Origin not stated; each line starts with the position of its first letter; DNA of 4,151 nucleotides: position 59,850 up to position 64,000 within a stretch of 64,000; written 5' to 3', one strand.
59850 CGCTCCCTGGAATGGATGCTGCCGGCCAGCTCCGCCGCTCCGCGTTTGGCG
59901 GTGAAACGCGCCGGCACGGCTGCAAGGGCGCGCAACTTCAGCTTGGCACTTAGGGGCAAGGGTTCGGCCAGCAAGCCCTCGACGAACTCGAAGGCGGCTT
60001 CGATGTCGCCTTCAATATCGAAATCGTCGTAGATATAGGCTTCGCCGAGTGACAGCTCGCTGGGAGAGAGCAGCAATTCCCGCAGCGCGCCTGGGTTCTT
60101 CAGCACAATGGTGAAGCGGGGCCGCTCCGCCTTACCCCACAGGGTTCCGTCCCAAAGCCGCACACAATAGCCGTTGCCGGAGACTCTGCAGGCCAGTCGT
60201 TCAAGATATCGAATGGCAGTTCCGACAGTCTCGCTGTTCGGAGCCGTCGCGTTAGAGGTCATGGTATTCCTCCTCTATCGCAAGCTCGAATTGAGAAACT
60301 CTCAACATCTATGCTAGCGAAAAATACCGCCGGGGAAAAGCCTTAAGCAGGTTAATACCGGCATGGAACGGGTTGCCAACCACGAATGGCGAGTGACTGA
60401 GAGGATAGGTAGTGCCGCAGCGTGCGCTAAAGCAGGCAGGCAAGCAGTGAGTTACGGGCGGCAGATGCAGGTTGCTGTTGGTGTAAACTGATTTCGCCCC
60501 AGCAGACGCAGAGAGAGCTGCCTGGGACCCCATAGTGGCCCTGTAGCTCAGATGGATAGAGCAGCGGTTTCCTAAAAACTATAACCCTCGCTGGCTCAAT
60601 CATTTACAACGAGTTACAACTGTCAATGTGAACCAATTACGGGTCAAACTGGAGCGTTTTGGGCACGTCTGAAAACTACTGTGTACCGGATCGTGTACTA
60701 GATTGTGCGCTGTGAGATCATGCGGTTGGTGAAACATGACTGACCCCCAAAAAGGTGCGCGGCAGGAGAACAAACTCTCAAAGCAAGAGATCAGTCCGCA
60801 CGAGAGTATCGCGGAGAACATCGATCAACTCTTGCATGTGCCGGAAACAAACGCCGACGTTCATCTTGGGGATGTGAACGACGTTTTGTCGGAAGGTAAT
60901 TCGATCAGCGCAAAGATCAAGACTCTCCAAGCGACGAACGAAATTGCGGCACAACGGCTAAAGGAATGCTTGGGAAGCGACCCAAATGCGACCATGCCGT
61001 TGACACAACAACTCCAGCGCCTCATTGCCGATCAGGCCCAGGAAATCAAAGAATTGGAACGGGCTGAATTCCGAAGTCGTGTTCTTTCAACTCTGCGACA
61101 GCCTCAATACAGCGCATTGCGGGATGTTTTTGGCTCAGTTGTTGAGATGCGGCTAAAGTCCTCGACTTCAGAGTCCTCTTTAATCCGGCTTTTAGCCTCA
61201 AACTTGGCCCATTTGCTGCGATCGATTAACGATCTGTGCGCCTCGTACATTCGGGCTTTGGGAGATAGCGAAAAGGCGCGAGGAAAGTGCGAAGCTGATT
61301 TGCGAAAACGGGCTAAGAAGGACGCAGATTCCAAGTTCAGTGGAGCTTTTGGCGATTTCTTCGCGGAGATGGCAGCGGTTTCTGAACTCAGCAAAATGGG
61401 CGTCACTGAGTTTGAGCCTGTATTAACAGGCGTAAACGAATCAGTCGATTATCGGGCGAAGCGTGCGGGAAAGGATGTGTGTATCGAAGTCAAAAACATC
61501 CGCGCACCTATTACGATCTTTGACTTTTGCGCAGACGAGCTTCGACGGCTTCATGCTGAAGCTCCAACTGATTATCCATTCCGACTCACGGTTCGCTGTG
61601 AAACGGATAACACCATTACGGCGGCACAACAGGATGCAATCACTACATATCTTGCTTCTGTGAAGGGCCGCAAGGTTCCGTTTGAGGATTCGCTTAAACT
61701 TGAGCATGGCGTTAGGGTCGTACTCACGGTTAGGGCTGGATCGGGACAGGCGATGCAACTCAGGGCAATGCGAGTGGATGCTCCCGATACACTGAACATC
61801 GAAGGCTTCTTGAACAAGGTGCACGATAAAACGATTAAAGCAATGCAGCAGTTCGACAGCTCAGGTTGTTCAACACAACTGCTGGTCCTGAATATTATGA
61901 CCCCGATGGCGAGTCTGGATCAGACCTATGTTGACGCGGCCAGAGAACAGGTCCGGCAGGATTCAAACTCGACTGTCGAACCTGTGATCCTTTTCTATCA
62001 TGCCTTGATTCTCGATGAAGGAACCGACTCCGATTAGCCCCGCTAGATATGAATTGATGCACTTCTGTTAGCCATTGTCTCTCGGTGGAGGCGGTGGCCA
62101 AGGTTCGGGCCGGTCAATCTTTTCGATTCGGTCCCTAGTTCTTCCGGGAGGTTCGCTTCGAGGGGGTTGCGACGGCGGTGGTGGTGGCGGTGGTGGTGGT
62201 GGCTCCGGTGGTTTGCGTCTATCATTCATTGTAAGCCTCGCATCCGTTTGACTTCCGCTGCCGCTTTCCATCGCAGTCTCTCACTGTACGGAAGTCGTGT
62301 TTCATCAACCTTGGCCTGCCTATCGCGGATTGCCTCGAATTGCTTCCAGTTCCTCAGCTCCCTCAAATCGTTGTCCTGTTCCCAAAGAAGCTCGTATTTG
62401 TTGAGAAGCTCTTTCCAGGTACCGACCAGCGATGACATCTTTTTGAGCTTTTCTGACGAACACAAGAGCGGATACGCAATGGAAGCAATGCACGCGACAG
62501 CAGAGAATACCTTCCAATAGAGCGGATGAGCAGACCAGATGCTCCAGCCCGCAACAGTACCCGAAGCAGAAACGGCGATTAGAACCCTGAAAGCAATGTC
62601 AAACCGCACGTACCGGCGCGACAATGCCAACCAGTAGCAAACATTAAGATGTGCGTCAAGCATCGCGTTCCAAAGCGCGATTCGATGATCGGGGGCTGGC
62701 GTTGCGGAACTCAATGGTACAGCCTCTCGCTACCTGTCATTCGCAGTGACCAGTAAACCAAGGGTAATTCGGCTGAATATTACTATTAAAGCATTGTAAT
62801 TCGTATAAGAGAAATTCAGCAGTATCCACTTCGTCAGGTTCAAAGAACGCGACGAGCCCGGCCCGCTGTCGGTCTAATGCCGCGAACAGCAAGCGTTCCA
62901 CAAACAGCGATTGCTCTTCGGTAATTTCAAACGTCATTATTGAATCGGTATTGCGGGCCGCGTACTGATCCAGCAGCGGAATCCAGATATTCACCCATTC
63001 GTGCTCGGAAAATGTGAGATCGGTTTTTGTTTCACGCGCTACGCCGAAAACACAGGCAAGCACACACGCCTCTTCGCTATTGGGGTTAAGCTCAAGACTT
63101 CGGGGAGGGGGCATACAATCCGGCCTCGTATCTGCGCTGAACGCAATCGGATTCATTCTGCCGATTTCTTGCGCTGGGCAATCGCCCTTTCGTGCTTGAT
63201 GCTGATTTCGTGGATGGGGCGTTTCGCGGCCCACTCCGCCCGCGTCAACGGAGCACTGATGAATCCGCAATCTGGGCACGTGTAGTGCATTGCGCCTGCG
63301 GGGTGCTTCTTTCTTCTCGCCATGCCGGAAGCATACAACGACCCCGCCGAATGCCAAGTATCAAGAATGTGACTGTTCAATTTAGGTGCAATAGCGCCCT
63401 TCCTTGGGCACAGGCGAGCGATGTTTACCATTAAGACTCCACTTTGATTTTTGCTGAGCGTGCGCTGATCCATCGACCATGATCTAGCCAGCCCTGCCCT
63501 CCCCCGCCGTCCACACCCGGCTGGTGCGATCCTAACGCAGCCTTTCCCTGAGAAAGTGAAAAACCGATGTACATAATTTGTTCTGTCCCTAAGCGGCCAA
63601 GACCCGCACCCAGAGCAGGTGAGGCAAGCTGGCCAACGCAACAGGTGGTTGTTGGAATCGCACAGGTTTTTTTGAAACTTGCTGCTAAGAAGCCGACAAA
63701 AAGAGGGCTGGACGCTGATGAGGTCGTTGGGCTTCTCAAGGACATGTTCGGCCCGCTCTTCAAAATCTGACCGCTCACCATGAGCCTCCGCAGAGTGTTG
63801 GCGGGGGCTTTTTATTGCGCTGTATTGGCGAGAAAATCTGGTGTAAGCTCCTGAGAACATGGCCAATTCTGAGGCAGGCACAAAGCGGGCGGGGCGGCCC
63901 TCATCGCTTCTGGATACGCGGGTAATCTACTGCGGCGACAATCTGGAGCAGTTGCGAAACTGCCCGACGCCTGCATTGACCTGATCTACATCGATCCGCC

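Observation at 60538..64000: Orphan 5' half of tRNA-Arg(CCT) marks the edge of a lower-GC island of unknowns next to a DNA methyltransferase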

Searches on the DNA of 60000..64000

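Call 6: search_rna_families(source=window, start=60000, end=64000, threshold=evalue, max_evalue=10, show_alignments=3)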
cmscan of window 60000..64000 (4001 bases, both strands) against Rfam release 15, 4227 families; matches with E-value up to 10: 1.
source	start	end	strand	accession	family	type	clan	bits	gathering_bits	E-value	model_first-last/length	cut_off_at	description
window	63147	63206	-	RF01676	P31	Gene; sRNA;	-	18.8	40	3.6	1-82/82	no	Pseudomonas sRNA P31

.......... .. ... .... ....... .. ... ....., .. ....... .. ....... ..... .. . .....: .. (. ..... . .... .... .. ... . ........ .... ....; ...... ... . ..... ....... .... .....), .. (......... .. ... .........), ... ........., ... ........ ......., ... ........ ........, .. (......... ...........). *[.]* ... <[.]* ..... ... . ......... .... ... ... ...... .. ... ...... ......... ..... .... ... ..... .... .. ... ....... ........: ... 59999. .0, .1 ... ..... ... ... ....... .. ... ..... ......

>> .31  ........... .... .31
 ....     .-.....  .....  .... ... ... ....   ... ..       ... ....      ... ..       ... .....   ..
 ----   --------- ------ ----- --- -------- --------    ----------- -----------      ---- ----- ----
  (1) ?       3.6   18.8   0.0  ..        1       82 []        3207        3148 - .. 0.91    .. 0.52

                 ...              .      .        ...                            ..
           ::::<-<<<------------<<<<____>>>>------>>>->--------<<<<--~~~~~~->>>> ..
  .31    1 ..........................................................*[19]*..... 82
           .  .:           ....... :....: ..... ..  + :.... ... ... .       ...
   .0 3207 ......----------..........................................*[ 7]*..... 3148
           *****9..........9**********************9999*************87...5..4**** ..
